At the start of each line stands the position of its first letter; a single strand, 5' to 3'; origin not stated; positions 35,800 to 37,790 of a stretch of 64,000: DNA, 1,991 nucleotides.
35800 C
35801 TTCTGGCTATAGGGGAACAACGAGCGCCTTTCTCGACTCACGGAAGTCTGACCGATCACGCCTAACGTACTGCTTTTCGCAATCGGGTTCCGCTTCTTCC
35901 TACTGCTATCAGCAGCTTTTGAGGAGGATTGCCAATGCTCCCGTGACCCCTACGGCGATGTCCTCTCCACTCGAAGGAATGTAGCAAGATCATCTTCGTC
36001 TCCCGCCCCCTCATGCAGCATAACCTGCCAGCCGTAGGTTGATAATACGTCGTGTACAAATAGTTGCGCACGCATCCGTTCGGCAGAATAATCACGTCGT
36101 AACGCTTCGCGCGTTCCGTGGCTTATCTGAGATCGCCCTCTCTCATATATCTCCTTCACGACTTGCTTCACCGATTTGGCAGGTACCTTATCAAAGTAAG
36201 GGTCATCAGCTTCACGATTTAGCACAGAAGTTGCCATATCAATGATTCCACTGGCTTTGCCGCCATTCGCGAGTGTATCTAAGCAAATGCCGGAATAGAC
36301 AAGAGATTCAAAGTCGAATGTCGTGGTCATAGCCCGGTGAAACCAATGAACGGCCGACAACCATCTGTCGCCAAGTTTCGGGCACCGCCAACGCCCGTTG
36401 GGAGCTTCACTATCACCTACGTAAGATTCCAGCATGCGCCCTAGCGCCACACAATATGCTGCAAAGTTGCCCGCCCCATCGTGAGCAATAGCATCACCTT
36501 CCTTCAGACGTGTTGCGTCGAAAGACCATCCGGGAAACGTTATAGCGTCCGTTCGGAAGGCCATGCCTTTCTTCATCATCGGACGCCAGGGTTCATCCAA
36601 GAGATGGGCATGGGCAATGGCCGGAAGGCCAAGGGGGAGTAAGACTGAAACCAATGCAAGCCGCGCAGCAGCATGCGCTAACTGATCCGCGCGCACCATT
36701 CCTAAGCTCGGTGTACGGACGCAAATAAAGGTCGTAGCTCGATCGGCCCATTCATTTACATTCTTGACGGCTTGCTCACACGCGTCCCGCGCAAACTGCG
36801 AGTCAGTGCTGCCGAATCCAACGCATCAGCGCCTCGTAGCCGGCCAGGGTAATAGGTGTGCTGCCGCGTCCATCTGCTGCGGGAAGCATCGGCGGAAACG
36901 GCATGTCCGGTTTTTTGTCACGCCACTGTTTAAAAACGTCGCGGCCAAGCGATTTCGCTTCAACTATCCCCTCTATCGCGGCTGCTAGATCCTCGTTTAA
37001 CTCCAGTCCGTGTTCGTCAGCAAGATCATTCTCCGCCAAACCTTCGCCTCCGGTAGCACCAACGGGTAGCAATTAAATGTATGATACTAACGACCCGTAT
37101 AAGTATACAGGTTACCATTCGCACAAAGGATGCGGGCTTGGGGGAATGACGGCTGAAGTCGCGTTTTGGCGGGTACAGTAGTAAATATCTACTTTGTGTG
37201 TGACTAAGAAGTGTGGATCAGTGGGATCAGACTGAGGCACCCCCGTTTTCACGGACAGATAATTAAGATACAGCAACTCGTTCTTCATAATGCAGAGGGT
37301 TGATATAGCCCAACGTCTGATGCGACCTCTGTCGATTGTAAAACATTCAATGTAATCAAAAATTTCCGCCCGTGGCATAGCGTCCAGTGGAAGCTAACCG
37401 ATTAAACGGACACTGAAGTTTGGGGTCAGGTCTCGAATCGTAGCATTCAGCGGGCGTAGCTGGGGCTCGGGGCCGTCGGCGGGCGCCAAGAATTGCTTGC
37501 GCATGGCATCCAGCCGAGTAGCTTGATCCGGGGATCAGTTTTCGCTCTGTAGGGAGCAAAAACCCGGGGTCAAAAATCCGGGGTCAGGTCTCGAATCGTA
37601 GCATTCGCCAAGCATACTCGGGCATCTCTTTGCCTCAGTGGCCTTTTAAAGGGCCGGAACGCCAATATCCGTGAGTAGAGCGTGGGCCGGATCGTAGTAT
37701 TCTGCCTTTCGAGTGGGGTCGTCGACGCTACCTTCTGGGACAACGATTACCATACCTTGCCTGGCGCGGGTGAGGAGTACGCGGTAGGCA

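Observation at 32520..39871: Low-GC accessory island of about 7.3 kb between nrdJb and a lipoprotein gene, packed with nuclease, methylase and helicase genes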

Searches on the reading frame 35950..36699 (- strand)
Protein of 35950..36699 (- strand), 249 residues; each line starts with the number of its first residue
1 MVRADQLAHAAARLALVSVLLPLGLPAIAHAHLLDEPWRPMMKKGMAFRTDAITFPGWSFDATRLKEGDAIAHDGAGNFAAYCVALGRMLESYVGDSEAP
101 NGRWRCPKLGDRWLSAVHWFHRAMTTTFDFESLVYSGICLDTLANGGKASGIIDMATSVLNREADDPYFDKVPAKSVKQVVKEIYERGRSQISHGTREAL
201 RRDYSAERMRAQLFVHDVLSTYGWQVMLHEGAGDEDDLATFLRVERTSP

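Call 4: search_protein_families(library=pfam, proteins=[window:35950-36699:-], max_evalue=0.1)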
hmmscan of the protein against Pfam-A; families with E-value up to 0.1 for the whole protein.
window:35950-36699:- (249 aa): 0 families

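Call 5: search_protein_families(library=padloc, proteins=[window:35950-36699:-], max_evalue=0.1)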
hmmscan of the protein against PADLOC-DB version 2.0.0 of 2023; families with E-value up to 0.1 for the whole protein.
window:35950-36699:- (249 aa): 0 families

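Call 6: search_protein_families(library=ncbifam, proteins=[window:35950-36699:-], max_evalue=0.1)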
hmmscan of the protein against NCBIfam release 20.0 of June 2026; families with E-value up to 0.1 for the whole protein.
window:35950-36699:- (249 aa): 0 families

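Call 22: find_homologous_proteins(query=window:35950-36699:-)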
Query window:35950-36699:- (249 aa): 1 proteins with E <= 0.001 among 1313 candidates.
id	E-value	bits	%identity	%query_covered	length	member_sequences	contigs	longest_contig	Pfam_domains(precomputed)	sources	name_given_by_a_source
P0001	1.5e-166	570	100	100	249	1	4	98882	-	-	-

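Call 23: find_encoding_contigs(protein=P0001, flank=10000, max_places=10)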
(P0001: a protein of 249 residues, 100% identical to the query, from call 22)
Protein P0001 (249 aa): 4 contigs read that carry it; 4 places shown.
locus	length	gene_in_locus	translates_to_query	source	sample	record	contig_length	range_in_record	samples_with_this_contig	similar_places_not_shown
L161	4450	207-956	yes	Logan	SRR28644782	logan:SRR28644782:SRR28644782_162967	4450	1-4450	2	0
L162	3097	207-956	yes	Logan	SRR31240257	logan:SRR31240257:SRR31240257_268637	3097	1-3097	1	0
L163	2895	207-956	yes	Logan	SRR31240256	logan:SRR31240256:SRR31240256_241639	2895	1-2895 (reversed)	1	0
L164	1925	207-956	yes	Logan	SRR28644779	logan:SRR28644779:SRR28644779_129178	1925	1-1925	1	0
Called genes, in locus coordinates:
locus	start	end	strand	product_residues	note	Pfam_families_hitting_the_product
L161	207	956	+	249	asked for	-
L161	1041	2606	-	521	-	PF13649:Methyltransf_25 (faint)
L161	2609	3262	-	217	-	PF27258:NspV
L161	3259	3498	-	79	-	-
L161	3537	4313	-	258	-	-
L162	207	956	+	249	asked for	-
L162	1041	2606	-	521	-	PF13649:Methyltransf_25 (faint)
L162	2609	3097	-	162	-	?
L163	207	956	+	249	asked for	-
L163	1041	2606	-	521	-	PF13649:Methyltransf_25 (faint)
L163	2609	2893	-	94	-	?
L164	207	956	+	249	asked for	-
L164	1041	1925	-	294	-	?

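Call 35: search_protein_representatives(protein=window:35950-36699:-)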
Query: 249 residues. Proteins with E-value up to 0.001 (for the whole library): 280; up to 1e-10: 68; up to 1e-30: 5. The best 150 are listed.
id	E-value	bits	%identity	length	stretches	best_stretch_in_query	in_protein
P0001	4.6e-167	569.9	100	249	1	1-249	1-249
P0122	5.3e-61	222.5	45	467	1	3-243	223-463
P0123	1.1e-46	175.6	37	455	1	3-242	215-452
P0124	6.0e-42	160.1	38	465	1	4-243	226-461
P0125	7.2e-35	136.9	32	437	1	2-233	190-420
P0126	6.1e-20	88.0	27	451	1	6-234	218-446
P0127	1.3e-18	83.6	31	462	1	6-242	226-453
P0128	3.2e-18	82.4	39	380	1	85-238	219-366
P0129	3.7e-18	82.2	36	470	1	104-239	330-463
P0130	4.1e-18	82.0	35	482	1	56-223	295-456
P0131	4.6e-18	81.8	31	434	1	3-237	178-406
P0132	4.7e-17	78.5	35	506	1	103-238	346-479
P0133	9.4e-17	77.6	31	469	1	54-239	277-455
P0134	2.3e-16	76.3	32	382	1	7-237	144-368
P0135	3.1e-16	75.9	32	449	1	8-240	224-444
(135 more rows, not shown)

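Call 38: search_protein_families(library=pfam, proteins=[P0122, P0123, P0124, P0125, P0126, P0127, P0131, P0135], max_evalue=0.05)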
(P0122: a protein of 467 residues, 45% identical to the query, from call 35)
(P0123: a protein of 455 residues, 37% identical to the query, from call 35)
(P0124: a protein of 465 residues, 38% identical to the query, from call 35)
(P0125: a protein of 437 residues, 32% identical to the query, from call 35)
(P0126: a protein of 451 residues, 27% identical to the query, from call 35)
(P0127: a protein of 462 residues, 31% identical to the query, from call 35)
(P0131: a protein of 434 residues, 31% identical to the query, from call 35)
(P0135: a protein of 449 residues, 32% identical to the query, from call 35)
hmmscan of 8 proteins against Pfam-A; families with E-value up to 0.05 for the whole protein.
P0122 (467 aa): 0 families

P0123 (455 aa): 0 families

P0124 (465 aa): 1 family
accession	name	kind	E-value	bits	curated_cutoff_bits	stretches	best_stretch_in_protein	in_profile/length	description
PF10544.15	T5orf172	-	0.024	15.6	20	0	169-207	55-101/101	T5orf172 domain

P0125 (437 aa): 0 families

P0126 (451 aa): 1 family
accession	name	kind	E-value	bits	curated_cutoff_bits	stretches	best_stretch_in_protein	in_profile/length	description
PF22225.1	RavZ_C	-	0.0075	17.1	27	1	73-136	17-80/101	RavZ C-terminal PI3P-binding domain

P0127 (462 aa): 0 families

P0131 (434 aa): 0 families

P0135 (449 aa): 0 families

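Call 39: search_protein_families(library=padloc, proteins=[P0122, P0123, P0124, P0125, P0126, P0127, P0131, P0135], max_evalue=0.05)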
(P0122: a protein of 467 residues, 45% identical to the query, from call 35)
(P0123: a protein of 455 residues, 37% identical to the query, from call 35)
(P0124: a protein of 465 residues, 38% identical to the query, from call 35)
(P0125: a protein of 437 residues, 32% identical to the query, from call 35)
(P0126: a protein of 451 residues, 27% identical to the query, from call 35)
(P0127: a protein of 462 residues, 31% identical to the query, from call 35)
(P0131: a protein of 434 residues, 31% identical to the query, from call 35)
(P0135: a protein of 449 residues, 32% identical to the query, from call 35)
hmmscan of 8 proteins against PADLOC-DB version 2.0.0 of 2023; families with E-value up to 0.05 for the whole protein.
P0122 (467 aa): 0 families

P0123 (455 aa): 0 families

P0124 (465 aa): 0 families

P0125 (437 aa): 0 families

P0126 (451 aa): 1 family
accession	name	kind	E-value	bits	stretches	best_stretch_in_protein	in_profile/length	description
PDLC03841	LeoBC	-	0.017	12.2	1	84-229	341-471/601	-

P0127 (462 aa): 0 families

P0131 (434 aa): 0 families

P0135 (449 aa): 0 families

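Call 58: find_encoding_contigs(protein=P0122, flank=6000, max_places=4)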
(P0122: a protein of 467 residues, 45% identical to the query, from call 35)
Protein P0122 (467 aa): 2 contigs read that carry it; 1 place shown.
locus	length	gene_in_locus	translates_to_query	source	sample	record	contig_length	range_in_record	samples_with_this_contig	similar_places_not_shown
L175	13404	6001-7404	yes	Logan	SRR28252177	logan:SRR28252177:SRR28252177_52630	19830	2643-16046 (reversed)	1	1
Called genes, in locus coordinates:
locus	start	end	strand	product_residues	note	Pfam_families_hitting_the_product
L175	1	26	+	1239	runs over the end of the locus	PF00271:Helicase_C (faint)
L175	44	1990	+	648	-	PF09369:MZB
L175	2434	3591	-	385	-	PF18062:RE_AspBHI_N, PF04471:Mrr_cat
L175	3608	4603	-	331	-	PF00145:DNA_methylase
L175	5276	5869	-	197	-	-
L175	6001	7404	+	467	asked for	-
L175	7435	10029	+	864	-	-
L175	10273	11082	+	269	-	-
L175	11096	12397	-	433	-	-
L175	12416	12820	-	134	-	-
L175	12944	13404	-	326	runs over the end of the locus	PF00004:AAA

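Call 62: predict_structure(alignment_id=A1)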
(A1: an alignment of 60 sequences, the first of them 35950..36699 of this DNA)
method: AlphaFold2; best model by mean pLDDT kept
length: 249 residues; sequences in the alignment: 60
mean_pLDDT: 90.5   pTM: 0.88
mean pLDDT of the five models: 90.5, 90.1, 90.0, 89.3, 88.3
residues with pLDDT >= 90: 183; 70-90: 46; 50-70: 20; < 50: 0
segments of 3 or more residues with pLDDT < 50: none
pLDDT, mean of each block of 10 residues (from residue 1): 92 96 91 88 91 90 63 72 95 78 88 98 96 97 95 97 97 95 92 86 95 97 96 95 82
secondary structure, 60 per line:
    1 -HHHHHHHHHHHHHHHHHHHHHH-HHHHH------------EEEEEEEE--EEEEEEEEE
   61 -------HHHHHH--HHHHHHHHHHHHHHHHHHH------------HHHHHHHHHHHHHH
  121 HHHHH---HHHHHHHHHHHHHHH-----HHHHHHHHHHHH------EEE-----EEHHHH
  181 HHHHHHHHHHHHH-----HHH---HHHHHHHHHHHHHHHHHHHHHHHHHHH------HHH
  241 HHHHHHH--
elements in order: H2-23 H25-29 E42-49 E52-60 H68-73 H76-94 H107-125 H129-143 H149-160 E167-169 H177-193 H205-231 H238-247

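Call 65: fold_search(model_id=the predicted structure, library=pdb)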
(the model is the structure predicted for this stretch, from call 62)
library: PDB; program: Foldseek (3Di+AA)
matches with E <= 10: 169; with E <= 0.001: 0
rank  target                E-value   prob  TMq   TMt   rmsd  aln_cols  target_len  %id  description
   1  6xz6_A                7.6e-01  0.11  0.19  0.21  21.6       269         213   16  Structure of the trypanosome brucei factor H receptor bound to domain D5 of bovine factor H (released 2020-03-25)
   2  1z72_A                1.2e+00  0.13  0.21  0.24  13.8       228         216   10  Structure of a putative transcriptional regulator from Streptococcus pneumoniae (released 2005-05-17)
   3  8qzl_A                1.2e+00  0.08  0.16  0.06  16.4       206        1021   12  Single particle cryo-EM co-structure of Klebsiella pneumoniae AcrB with the BDM91288 efflux pump inhibitor at 3.42 Ang (released 2024-11-06)
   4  6tug_D                1.3e+00  0.06  0.14  0.11  19.3       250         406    8  Enterococcus italicus Csm6 bound to cyclic hexa-2'-fluoro-hexa-dAMP (released 2020-02-26)
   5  9iho_H                1.3e+00  0.06  0.17  0.14  18.9       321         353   10  Open state without NUQM and without flavoprotein (classification state 4) of Pichia pastoris mitochondrial complex I i (released 2025-10-15)
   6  5k3h_B                1.5e+00  0.05  0.16  0.08  18.1       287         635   10  Crystals structure of Acyl-CoA oxidase-1 in Caenorhabditis elegans, Apo form-II (released 2016-08-24)
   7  2qcx_A                1.8e+00  0.11  0.20  0.22  14.0       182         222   13  Crystal structure of Bacillus subtilis TenA Y112F mutant complexed with formyl aminomethyl pyrimidine (released 2007-10-23)
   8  5cwc                  1.8e+00  0.08  0.15  0.18  13.9       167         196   11  Crystal structure of de novo designed helical repeat protein DHR5 (released 2015-12-16)
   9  2a6b                  1.8e+00  0.09  0.20  0.22  12.1       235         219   14  Crystal structure of a putative transcriptional regulator of the tena family (spr0628) from streptococcus pneumoniae r6  (released 2005-08-16)
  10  9y0i_A                1.9e+00  0.11  0.17  0.24  12.9       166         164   13  Crystal structure of designed switching homodimer CSD20f3A (released 2025-09-10)
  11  7zkp_1                2.0e+00  0.06  0.16  0.14  15.5       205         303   10  Late assembly intermediate of the proximal proton pumping module of complex I with assembly factors NDUFAF1 and CIA84 (released 2022-11-23)
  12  6yk8_A                2.0e+00  0.03  0.11  0.11  18.7       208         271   14  OTU-like deubiquitinase from Legionella -Lpg2529 (released 2021-02-10)
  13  1p8d_B                2.0e+00  0.02  0.12  0.12  21.5       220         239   12  X-Ray Crystal Structure of LXR Ligand Binding Domain with 24(S),25-epoxycholesterol (released 2003-07-08)
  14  1tyh_A                2.7e+00  0.08  0.19  0.21  14.1       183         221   12  Crystal Structure of Transcriptional Activator tenA from Bacillus subtilis (released 2004-07-20)
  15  6zoh_C                2.7e+00  0.06  0.16  0.06  16.0       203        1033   12  3-Formylrifamycin SV binding to the access pocket of AcrB-G619P_G621P L and T protomers (released 2021-05-19)
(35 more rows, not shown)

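Call 85: search_protein_families(library=ncbifam, proteins=[L175:7435-10029:+, P0122], max_evalue=0.001)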
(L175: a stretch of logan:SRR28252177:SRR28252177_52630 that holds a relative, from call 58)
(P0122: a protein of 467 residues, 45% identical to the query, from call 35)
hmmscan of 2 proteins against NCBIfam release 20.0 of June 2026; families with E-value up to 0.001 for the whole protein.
L175:7435-10029:+ (864 aa): 0 families

P0122 (467 aa): 0 families

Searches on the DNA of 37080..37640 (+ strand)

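Call 41: search_dna_similar(query=window:37080-37640:+, collection=plasmids, mode=distant, max_rows=10, max_evalue=0.001)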
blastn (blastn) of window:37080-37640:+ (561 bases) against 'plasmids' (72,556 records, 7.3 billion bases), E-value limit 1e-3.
Records with a match: 1; places in all: 1; records where one place covers at least 80% of the query: 0.
Best place of each record, by identity: 80-90% 1.
By first word of the organism name: Pantoea 1.
By predicted mobility (MOB-suite, as given by PLSDB): non-mobilizable 1.
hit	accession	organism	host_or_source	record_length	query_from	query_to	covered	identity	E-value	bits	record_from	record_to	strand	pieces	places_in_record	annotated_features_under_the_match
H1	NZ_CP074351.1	Pantoea dispersa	tissue sample,leaves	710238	254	298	8%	87.0%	3e-4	54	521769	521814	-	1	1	none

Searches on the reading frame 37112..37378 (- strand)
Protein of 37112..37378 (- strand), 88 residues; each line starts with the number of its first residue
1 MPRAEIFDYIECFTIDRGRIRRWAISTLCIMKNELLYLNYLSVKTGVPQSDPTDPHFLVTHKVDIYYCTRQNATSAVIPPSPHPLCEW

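Call 19: search_protein_families(library=pfam, proteins=[window:37112-37378:-], max_evalue=0.01)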
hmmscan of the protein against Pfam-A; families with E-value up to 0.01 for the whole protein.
window:37112-37378:- (88 aa): 0 families

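Call 20: search_protein_families(library=padloc, proteins=[window:37112-37378:-], max_evalue=0.01)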
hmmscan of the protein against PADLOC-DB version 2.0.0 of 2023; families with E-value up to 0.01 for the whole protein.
window:37112-37378:- (88 aa): 0 families

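Call 51: search_protein_families(library=pfam, proteins=[window:37112-37378:-], max_evalue=10)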
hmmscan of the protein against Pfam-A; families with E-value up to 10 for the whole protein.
window:37112-37378:- (88 aa): 0 families

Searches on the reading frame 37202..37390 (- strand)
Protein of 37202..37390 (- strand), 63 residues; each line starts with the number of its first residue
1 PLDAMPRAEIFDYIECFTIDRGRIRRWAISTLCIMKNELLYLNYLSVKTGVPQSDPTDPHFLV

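Call 44: search_dna_similar(query=window:37217-37378:-, collection=plasmids, mode=protein, max_rows=10, max_evalue=1)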
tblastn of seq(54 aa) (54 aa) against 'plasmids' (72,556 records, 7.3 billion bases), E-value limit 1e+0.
No match.

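Call 51: search_protein_families(library=pfam, proteins=[window:37202-37390:-], max_evalue=10)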
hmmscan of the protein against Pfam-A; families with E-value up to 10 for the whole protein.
window:37202-37390:- (63 aa): 2 families
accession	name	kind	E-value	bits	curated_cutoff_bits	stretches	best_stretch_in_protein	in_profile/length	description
PF13333.12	rve_2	-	0.13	12.8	22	1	7-22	24-39/56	Integrase core domain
PF12651.13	RHH_3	-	0.17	12.3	21.6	1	34-55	8-30/44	Ribbon-helix-helix domain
